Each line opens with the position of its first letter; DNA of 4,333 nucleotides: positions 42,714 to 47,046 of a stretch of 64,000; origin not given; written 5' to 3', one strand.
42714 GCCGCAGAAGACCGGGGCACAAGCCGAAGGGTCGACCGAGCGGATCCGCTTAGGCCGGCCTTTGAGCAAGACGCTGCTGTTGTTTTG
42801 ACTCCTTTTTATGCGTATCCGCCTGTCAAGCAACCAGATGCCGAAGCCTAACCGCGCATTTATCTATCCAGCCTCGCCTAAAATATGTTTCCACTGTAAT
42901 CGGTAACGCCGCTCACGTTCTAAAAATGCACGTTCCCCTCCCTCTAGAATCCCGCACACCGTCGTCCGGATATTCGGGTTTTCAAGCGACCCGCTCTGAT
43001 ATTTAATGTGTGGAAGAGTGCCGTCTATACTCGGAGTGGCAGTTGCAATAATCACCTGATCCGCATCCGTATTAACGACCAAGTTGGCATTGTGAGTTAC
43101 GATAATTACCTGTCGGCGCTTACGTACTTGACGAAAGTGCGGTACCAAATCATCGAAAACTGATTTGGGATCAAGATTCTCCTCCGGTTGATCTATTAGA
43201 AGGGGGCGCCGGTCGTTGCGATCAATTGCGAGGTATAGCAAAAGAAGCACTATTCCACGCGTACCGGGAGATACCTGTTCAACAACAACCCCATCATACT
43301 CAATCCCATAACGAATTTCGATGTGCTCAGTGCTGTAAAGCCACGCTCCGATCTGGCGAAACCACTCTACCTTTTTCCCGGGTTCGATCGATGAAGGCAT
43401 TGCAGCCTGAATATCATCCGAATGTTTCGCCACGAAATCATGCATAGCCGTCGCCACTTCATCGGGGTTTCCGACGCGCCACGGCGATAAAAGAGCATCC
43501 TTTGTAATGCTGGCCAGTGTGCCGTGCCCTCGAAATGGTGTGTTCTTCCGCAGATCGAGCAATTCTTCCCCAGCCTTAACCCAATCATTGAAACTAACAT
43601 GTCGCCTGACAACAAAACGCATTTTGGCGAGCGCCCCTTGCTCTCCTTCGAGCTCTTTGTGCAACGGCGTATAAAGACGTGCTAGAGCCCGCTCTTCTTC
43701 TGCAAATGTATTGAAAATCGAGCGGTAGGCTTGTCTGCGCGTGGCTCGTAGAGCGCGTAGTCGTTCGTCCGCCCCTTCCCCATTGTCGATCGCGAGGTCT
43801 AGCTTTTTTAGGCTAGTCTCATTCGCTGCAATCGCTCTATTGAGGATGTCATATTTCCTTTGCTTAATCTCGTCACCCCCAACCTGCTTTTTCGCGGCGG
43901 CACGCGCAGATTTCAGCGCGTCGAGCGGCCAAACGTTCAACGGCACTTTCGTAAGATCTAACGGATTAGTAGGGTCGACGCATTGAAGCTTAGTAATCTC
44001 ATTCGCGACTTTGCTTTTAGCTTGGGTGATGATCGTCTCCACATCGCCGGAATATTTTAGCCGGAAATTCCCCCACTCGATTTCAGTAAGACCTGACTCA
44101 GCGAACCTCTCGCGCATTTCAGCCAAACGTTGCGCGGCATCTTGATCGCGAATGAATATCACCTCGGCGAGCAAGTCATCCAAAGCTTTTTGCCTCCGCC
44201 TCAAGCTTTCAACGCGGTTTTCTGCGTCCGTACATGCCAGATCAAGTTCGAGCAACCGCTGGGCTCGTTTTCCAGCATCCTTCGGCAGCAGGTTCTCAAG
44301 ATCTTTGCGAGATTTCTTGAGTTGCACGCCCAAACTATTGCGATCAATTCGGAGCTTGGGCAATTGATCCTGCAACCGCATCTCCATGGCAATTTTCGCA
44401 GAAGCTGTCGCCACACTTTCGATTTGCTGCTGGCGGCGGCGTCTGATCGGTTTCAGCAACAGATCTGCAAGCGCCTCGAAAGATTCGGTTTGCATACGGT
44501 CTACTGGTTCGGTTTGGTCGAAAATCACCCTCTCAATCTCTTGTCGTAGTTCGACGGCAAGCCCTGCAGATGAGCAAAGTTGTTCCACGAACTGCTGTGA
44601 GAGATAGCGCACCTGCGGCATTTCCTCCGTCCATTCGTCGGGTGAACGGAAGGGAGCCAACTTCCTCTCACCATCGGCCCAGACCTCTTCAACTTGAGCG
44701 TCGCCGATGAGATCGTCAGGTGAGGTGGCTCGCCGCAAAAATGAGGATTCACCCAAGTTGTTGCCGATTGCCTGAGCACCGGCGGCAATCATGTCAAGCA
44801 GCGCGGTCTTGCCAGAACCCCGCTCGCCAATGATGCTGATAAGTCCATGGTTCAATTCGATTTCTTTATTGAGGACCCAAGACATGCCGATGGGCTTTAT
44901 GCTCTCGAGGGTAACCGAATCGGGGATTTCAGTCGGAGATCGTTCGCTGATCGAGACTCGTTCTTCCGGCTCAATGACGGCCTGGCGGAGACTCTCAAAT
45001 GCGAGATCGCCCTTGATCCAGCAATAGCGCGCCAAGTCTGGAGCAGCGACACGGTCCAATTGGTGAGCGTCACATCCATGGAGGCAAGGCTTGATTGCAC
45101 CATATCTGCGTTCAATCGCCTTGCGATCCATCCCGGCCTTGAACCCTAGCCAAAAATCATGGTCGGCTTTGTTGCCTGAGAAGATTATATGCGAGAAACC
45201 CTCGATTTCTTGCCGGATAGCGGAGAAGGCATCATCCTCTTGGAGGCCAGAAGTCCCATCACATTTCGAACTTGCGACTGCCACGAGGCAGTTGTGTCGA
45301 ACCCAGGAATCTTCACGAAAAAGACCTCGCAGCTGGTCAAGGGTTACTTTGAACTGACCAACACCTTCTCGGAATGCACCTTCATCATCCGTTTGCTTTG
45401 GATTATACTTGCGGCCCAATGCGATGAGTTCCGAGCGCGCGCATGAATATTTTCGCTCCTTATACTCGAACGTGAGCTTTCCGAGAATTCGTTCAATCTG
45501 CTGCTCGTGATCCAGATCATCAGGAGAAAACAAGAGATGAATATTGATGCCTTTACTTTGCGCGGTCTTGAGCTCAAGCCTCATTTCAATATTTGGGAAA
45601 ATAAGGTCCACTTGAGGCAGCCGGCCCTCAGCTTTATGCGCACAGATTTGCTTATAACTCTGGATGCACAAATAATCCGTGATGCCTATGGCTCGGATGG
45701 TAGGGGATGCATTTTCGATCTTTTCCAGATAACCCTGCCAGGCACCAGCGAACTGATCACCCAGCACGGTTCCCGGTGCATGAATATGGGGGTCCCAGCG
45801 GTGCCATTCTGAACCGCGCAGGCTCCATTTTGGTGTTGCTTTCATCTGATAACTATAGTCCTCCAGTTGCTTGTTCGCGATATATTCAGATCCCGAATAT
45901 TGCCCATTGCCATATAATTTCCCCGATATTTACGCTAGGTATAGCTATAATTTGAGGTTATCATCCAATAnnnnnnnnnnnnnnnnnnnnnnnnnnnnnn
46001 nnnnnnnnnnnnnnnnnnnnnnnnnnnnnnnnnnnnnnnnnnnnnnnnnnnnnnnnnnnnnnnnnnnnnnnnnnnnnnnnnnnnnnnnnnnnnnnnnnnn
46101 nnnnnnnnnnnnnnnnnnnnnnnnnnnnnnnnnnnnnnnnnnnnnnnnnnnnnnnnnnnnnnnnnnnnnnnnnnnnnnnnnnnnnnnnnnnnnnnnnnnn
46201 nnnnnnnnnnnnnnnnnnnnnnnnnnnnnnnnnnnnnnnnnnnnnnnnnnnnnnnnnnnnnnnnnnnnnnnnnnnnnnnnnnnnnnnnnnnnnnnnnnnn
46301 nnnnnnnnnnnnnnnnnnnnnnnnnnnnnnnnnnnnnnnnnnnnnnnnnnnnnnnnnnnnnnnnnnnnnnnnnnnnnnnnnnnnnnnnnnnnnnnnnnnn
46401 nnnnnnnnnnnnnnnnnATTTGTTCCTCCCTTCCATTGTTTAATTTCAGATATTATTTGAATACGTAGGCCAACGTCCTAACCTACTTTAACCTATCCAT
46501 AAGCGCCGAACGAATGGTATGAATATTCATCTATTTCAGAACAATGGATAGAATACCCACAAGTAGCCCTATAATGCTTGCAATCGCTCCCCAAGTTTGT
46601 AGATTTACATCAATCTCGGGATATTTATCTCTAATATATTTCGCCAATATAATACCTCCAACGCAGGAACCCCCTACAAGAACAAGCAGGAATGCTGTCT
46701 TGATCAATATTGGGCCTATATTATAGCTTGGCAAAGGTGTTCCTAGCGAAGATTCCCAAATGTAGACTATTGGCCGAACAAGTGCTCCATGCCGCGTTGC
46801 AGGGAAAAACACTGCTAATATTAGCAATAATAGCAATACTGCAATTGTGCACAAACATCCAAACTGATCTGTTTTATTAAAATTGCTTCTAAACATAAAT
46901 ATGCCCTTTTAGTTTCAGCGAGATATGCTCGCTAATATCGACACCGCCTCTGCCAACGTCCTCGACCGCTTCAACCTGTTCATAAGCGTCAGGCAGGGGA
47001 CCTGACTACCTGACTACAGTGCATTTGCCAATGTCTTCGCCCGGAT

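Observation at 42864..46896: Candidate undescribed defense module: small membrane protein + TIR-like protein + PHP-domain-fused SMC/ABC coiled-coil ATPase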

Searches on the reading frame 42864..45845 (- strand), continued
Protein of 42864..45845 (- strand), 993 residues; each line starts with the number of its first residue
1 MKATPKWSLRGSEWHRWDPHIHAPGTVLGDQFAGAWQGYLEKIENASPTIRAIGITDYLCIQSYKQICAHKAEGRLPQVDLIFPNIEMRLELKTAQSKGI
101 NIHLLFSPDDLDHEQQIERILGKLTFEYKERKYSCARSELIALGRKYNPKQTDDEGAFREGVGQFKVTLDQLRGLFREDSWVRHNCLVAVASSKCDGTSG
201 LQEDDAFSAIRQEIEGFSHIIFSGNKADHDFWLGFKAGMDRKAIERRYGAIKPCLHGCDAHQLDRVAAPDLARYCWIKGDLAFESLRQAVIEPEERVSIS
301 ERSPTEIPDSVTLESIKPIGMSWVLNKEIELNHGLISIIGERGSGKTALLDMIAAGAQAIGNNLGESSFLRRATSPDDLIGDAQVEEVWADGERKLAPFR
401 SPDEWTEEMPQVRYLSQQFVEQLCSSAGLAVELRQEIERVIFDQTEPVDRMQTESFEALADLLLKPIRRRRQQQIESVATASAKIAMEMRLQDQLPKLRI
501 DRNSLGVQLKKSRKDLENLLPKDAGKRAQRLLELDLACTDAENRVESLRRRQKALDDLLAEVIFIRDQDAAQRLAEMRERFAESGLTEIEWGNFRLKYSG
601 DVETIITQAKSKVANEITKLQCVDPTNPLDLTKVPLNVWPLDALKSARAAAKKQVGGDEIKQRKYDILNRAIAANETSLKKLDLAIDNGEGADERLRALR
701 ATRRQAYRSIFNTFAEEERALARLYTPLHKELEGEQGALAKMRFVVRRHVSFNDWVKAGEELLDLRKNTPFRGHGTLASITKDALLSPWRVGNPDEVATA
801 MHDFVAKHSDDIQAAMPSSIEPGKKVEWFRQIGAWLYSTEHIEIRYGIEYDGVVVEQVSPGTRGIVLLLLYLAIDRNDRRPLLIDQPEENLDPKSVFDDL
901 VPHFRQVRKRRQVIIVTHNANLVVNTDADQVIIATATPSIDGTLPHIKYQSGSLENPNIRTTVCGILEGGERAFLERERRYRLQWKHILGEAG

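Call 92: fold_search(model_id=the predicted structure, library=pdb)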
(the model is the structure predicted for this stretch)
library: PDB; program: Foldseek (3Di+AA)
matches with E <= 10: 851; with E <= 0.001: 33
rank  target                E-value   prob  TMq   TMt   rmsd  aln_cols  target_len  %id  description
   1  7nyw_A                1.3e-08  1.00  0.17  0.22  26.9       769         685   12  Cryo-EM structure of the MukBEF-MatP-DNA head module (released 2021-07-07)
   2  5xei                  2.4e-08  1.00  0.17  0.30  27.0       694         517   14  Crystal structure of the Smc head domain with a coiled coil and joint derived from Pyrococcus yayanosii (released 2017-06-07)
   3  9qxx_B                4.4e-08  1.00  0.17  0.22  39.0       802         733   12  JetABC DNA loaded state dimer (released 2025-10-01)
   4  7zr1_C                6.1e-08  1.00  0.16  0.20  76.0       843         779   15  Chaetomium thermophilum Mre11-Rad50-Nbs1 complex bound to ATPyS (composite structure) (released 2023-01-11)
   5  9qxt_A                6.3e-08  1.00  0.18  0.22  39.4       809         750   12  E. coli JetABC dimer in the DNA boarding-holding state (released 2025-10-01)
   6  7zr1_D                9.7e-08  1.00  0.15  0.19  74.5       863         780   14  Chaetomium thermophilum Mre11-Rad50-Nbs1 complex bound to ATPyS (composite structure) (released 2023-01-11)
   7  8dk2_D                1.5e-07  1.00  0.16  0.21  39.4       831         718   12  CryoEM structure of Pseudomonas aeruginosa PA14 JetABC in an unclamped state trapped in ATP dependent dimeric form (released 2022-10-05)
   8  9qxu_B                1.6e-07  1.00  0.17  0.21  39.4       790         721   11  JetABC DNA loaded state monomer (open) (released 2025-10-01)
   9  8q72_A                2.4e-07  1.00  0.17  0.21  40.0       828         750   13  E. coli plasmid-borne JetABCD(E248A) core in a cleavage-competent state (released 2024-01-31)
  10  7nyw_B                9.7e-07  1.00  0.17  0.20  35.4       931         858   11  Cryo-EM structure of the MukBEF-MatP-DNA head module (released 2021-07-07)
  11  9qxx_A                1.5e-06  1.00  0.18  0.22  39.0       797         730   13  JetABC DNA loaded state dimer (released 2025-10-01)
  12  6wg3_A                3.6e-06  1.00  0.17  0.28  46.8       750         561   11  Cryo-EM structure of human Cohesin-NIPBL-DNA complex (released 2020-05-20)
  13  9a6c_A                6.4e-06  1.00  0.20  0.28  15.9       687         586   11  Integrative model of YYDD-YYDB by crosslinking MS and deep learning (released 2024-09-18)
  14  9f5w_B                6.4e-06  1.00  0.16  0.27  28.5       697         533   11  Human condensin II - M18BP1 complex (released 2025-07-02)
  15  8dk2_C                8.1e-06  1.00  0.16  0.20  40.6       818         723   12  CryoEM structure of Pseudomonas aeruginosa PA14 JetABC in an unclamped state trapped in ATP dependent dimeric form (released 2022-10-05)
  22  9ux7_A                1.2e-04  0.99  0.13  0.21  27.6       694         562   11  CryoEM Structure of LmuAB-DNA complex (released 2026-03-25)
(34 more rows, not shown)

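Call 94: find_related_loci(query=A1, collection=viral_contigs, flank=5000)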
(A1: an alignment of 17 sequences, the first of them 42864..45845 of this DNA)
Query A1 (993 aa) in viral_contigs; peptide patterns used: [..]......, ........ (x = any residue, [..] = any of these).
99 stretches matched a pattern; 12 encode a relative of the query (tblastn E <= 1e-3); 11 distinct loci.
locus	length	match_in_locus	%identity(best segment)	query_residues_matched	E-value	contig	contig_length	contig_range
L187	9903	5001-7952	43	10-979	0e+0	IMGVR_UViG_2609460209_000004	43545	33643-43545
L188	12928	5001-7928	41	10-974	0e+0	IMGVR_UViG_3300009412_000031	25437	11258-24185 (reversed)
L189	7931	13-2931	40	10-983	0e+0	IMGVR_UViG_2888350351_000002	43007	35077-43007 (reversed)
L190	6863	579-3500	41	10-974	0e+0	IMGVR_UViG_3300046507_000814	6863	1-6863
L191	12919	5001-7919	40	10-976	0e+0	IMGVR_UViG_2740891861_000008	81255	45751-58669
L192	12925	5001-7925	40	10-974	0e+0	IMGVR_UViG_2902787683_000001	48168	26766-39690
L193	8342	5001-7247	38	10-737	2e-133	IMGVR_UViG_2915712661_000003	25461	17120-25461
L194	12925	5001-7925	40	10-974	0e+0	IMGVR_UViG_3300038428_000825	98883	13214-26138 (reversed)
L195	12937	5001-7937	40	10-976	0e+0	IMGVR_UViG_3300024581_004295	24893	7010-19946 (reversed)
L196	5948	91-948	44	698-983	3e-76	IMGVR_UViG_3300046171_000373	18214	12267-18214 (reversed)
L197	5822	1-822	48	699-970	3e-68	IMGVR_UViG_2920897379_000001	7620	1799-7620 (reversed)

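Call 98: search_protein_families(library=pfam, proteins=[L170:13488-14390:-, L184:10842-11627:+, P0013], max_evalue=0.001)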
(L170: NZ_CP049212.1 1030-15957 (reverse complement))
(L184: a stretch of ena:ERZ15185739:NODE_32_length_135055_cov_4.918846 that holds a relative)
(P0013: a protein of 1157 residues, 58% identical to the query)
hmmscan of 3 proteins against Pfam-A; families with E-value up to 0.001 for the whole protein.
L170:13488-14390:- (300 aa): 1 family
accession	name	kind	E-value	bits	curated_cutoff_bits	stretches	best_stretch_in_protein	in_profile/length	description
PF10137.14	CAP12-PCTIR_TIR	-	1.3e-40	138.6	24.7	1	155-273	1-118/119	CAP12/Pycsar effector protein, TIR domain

L184:10842-11627:+ (261 aa): 0 families

P0013 (1157 aa): 4 families
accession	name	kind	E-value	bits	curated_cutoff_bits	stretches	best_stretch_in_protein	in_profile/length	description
PF13772.11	AIG2_2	-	4.2e-10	40.4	27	1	1064-1142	2-81/83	AIG2-like family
PF13304.12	AAA_21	-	2.7e-09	38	27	1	857-926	234-303/304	AAA domain, putative AbiEii toxin, Type IV TA system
PF02463.25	SMC_N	-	5.7e-09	36.2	40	1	572-931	115-207/220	RecF/RecN/SMC N terminal domain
PF06094.17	GGACT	-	7.3e-09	36.7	22.8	1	1015-1111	2-102/120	Gamma-glutamyl cyclotransferase, AIG2-like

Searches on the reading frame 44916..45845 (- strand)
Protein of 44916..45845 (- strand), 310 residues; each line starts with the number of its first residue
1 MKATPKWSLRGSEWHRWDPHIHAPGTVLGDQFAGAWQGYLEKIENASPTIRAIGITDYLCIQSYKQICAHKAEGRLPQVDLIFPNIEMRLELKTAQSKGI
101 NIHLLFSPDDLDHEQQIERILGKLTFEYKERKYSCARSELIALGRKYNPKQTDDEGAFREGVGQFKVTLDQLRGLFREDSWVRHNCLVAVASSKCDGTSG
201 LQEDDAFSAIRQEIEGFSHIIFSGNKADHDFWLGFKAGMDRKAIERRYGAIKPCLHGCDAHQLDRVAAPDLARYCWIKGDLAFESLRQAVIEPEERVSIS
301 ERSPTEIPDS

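Call 44: predict_structure(alignment_id=A3)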
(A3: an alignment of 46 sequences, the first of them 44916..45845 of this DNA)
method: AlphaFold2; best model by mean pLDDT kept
length: 310 residues; sequences in the alignment: 46
mean_pLDDT: 91.8   pTM: 0.90
mean pLDDT of the five models: 91.8, 90.7, 89.4, 88.5, 86.2
residues with pLDDT >= 90: 247; 70-90: 47; 50-70: 9; < 50: 7
segments of 3 or more residues with pLDDT < 50: 1-4, 308-310
pLDDT, mean of each block of 10 residues (from residue 1): 47 89 89 90 97 97 97 97 97 83 97 97 97 97 98 96 96 98 98 87 85 97 94 93 95 93 92 94 96 94 70
secondary structure, 60 per line:
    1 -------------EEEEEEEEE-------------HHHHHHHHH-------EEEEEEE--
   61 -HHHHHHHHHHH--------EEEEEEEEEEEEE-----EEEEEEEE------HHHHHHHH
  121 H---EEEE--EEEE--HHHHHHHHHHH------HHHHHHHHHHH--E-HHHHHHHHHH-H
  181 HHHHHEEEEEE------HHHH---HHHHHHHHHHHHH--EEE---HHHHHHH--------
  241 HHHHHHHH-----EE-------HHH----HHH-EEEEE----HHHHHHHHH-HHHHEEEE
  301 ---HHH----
elements in order: E14-22 H36-44 E52-58 H62-72 E81-93 E99-106 H113-121 E125-128 E131-134 H137-147 H154-164 H169-178 H180-185 E186-191 H198-201 H205-217 E220-222 H226-232 H241-248 E274-278 H283-291 H293-296 E297-300

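Call 49: fold_search(model_id=the predicted structure, library=pdb)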
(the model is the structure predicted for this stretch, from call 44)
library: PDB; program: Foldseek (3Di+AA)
matches with E <= 10: 594; with E <= 0.001: 15
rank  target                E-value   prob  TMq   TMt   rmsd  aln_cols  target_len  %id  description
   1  9etk                  1.2e-06  1.00  0.41  0.45   7.3       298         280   13  Crystal structure of Vibrio cholerae RNase AM (released 2024-09-11)
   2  3e0f                  2.9e-06  1.00  0.39  0.42  10.6       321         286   10  Crystal structure of a putative metal-dependent phosphoesterase (bad_1165) from bifidobacterium adolescentis atcc 15703  (released 2008-09-02)
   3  4iqj_C                7.9e-06  1.00  0.42  0.13   6.1       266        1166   14  Structure of PolIIIalpha-Tauc-DNA complex suggests an atomic model of the replisome (released 2013-03-13)
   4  7ug9                  9.6e-06  1.00  0.39  0.55   6.6       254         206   10  Crystal structure of RNase AM PHP domain (released 2022-08-31)
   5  3e0d_A                1.2e-05  1.00  0.40  0.13   7.4       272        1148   12  Insights into the Replisome from the Crystral Structure of the Ternary Complex of the Eubacterial DNA Polymerase III a (released 2008-09-23)
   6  2hpi                  2.2e-05  1.00  0.41  0.13   7.3       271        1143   13  Eubacterial and Eukaryotic Replicative DNA Polymerases are not Homologous: X-ray Structure of DNA Polymerase III (released 2006-09-19)
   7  4iqj_B                2.3e-05  1.00  0.40  0.13   6.8       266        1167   13  Structure of PolIIIalpha-Tauc-DNA complex suggests an atomic model of the replisome (released 2013-03-13)
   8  4jom                  8.0e-05  1.00  0.42  0.17   6.1       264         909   11  Structure of E. coli Pol III 3mPHP mutant (released 2013-05-29)
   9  5fkv_A                1.5e-04  1.00  0.36  0.12   7.6       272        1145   10  cryo-EM structure of the E. coli replicative DNA polymerase complex bound to DNA (DNA polymerase III alpha, beta, epsi (released 2015-11-25)
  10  2hnh                  1.7e-04  1.00  0.40  0.16   6.5       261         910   11  Crystal structure of the catalytic alpha subunit of E. coli replicative DNA polymerase III (released 2006-09-19)
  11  9qpc_A                2.6e-04  0.99  0.34  0.10  18.8       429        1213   10  DNA polymerase with inhibitor (released 2025-09-24)
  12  5fkw_A                3.0e-04  1.00  0.40  0.16   6.1       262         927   11  cryo-EM structure of the E. coli replicative DNA polymerase complex bound to DNA (DNA polymerase III alpha, beta, epsi (released 2015-11-25)
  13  4gx8_B                3.6e-04  1.00  0.37  0.37   6.9       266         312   12  Crystal structure of a DNA polymerase III alpha-epsilon chimera (released 2013-04-03)
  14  2hqa                  4.9e-04  1.00  0.41  0.16   6.1       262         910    9  Crystal structure of the catalytic alpha subunit of E. Coli replicative DNA polymerase III (released 2006-09-19)
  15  4gx9_B                9.8e-04  0.99  0.37  0.37   6.9       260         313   12  Crystal structure of a DNA polymerase III alpha-epsilon chimera (released 2013-04-03)
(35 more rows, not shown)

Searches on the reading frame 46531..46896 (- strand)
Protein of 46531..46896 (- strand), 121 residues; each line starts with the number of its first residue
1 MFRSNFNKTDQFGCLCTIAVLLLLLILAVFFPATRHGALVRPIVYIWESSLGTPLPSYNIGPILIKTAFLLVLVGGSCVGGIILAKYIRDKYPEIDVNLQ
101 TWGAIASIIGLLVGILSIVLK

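Call 4: search_protein_families(library=pfam, proteins=[window:46531-46896:-], max_evalue=0.01)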
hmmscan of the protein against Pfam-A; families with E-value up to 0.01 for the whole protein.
window:46531-46896:- (121 aa): 0 families

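Call 5: search_protein_families(library=padloc, proteins=[window:46531-46896:-], max_evalue=0.01)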
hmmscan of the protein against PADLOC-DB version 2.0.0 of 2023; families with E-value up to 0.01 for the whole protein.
window:46531-46896:- (121 aa): 0 families

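Call 6: search_protein_families(library=ncbifam, proteins=[window:46531-46896:-], max_evalue=0.01)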
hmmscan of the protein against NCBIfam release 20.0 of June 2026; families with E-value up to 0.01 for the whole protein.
window:46531-46896:- (121 aa): 0 families

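Call 7: search_protein_families(library=phrogs, proteins=[window:46531-46896:-], max_evalue=0.01)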
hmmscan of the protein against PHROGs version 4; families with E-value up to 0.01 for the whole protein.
window:46531-46896:- (121 aa): 0 families

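Call 58: find_homologous_proteins(query=window:46531-46896:-, max_evalue=0.001)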
Query window:46531-46896:- (121 aa): 1 proteins with E <= 0.001 among 96 candidates.
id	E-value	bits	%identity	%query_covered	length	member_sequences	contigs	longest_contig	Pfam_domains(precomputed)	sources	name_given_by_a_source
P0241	1.4e-71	257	100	100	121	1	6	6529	-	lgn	-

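Call 59: find_encoding_contigs(protein=P0241, flank=8000, max_places=6)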
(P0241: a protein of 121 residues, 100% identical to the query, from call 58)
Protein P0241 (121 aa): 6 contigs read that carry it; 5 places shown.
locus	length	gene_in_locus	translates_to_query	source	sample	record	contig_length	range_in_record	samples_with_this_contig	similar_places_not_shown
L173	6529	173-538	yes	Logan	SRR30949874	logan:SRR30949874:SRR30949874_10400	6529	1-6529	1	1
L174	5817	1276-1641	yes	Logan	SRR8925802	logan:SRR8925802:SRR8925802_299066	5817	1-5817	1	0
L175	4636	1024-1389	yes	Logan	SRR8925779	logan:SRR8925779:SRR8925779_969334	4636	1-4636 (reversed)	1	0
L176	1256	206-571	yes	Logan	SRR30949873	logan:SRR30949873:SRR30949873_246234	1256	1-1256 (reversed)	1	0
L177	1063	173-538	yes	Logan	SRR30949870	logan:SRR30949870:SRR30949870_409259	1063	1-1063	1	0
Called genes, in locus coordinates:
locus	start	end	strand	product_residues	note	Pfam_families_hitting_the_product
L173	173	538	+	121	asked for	-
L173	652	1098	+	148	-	PF10137:CAP12-PCTIR_TIR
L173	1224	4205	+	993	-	PF02463:SMC_N (weak), PF13304:AAA_21 (weak)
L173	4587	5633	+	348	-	PF04607:RelA_SpoT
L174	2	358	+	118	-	?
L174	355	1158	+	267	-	-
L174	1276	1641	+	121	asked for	-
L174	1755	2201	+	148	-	PF10137:CAP12-PCTIR_TIR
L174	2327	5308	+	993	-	PF02463:SMC_N (weak), PF13304:AAA_21 (weak)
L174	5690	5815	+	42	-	?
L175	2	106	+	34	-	?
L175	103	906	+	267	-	-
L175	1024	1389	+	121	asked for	-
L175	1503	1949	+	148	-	PF10137:CAP12-PCTIR_TIR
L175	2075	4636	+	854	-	?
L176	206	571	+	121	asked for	-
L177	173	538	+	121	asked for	-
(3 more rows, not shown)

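Call 88: search_protein_representatives(protein=window:46531-46896:-)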
Query: 121 residues. Proteins with E-value up to 0.001 (for the whole library): 10; up to 1e-10: 2; up to 1e-30: 0. The best 10 are listed.
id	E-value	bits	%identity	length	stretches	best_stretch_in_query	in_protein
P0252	1.7e-28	115.9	55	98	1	24-121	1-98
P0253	7.5e-19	84.7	45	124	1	10-120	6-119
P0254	2.0e-08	51.1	32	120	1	3-119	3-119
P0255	3.7e-08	50.2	32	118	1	14-118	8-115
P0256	5.1e-07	46.5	36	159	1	17-119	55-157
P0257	2.1e-06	44.5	32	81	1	41-119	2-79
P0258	4.2e-06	43.6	38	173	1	7-117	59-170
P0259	4.4e-06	43.5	32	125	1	12-119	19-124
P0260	1.1e-05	42.2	32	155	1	13-120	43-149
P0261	1.2e-05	42.0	30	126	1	18-120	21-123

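Call 89: find_encoding_contigs(protein=P0253, flank=6000, max_places=4)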
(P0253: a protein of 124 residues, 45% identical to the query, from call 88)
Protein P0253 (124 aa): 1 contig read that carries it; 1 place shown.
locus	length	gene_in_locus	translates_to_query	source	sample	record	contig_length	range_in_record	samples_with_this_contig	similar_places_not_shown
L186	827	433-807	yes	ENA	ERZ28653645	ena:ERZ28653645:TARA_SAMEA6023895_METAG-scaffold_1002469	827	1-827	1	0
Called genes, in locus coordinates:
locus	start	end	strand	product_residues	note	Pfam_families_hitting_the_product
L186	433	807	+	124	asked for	-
